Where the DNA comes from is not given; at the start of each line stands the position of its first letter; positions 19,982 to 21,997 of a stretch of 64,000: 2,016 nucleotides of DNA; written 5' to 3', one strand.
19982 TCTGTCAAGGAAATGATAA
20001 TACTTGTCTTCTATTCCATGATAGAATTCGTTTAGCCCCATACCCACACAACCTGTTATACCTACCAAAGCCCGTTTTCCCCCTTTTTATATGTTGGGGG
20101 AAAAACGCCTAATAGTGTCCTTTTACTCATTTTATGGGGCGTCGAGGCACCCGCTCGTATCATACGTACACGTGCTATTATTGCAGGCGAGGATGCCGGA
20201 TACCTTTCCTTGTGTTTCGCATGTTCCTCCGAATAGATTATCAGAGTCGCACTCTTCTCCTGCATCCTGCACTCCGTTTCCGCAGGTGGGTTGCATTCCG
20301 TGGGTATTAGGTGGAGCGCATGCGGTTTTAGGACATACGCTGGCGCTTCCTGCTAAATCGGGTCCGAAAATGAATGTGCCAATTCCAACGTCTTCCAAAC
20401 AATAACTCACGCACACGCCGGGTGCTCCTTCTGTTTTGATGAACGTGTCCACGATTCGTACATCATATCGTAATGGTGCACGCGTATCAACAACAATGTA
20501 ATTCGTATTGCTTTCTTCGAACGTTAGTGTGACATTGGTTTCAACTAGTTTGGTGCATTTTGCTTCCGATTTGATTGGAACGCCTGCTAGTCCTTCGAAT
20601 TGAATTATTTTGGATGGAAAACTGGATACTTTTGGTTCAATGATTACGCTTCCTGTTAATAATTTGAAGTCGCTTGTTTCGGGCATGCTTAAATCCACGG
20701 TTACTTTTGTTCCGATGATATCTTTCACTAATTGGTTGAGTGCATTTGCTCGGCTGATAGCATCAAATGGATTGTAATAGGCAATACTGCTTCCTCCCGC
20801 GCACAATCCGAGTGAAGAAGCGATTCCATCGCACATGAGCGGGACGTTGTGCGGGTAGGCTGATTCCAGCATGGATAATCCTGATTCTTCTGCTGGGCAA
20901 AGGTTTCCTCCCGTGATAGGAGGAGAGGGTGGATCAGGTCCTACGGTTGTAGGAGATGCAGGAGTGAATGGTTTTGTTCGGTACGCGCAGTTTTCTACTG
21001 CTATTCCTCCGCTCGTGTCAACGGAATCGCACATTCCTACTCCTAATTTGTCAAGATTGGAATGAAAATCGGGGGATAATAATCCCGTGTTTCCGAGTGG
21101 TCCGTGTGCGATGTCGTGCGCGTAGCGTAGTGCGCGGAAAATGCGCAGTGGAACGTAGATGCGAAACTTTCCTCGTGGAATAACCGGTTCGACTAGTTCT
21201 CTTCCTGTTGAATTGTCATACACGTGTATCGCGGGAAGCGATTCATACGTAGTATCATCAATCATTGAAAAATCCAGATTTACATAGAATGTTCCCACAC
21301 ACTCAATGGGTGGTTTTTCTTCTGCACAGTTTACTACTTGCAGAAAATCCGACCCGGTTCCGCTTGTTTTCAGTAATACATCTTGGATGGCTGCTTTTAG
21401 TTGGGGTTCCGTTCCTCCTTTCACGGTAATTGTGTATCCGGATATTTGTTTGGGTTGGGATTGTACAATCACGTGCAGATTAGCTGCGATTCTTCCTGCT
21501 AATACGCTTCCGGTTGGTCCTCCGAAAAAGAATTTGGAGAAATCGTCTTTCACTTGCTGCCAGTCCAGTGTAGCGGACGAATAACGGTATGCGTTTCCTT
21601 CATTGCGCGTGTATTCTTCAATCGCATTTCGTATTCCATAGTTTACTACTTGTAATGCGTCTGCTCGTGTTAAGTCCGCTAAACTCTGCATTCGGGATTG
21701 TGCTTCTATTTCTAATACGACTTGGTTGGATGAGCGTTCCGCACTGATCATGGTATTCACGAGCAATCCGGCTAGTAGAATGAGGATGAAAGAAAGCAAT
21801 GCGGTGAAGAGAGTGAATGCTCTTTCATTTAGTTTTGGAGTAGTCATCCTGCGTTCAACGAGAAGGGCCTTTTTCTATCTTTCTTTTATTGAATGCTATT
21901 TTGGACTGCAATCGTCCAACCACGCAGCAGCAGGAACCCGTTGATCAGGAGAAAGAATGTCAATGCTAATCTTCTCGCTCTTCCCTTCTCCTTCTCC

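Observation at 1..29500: Tandem array of four paralogous ~2,500-aa surface proteins sharing a conserved N-terminal motif and anchor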

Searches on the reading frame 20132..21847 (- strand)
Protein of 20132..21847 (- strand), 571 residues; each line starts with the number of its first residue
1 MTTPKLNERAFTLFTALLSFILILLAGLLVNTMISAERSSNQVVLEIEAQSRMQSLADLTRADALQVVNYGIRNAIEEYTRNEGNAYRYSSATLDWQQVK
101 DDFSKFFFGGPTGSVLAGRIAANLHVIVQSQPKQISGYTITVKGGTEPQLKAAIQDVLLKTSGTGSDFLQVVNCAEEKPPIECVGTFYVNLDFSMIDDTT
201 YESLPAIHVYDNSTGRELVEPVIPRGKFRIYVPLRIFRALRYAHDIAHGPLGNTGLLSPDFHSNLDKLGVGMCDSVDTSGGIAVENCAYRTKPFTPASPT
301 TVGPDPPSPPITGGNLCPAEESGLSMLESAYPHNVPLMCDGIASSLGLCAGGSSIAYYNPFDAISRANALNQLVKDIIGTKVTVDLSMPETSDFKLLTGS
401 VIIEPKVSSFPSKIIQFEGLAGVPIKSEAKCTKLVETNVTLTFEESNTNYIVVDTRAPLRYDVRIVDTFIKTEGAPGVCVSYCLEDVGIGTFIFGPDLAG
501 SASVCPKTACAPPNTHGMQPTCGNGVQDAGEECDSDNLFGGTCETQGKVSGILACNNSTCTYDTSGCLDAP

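Call 7: search_protein_families(library=pfam, proteins=[window:20132-21847:-], max_evalue=0.01)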
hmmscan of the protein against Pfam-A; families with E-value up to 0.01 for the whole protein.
window:20132-21847:- (571 aa): 0 families

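Call 10: search_protein_families(library=ncbifam, proteins=[window:20132-21847:-], max_evalue=0.01)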
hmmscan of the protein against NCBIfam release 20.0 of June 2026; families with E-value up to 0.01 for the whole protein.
window:20132-21847:- (571 aa): 0 families

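Call 41: search_protein_families(library=pfam, proteins=[window:20132-21847:-], max_evalue=10)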
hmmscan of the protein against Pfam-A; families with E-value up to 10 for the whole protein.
window:20132-21847:- (571 aa): 1 family
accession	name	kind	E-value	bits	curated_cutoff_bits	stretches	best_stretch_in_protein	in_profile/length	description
PF12974.12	Phosphonate-bd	-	0.035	13.9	27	1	121-172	178-229/242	ABC transporter, phosphonate, periplasmic substrate-binding protein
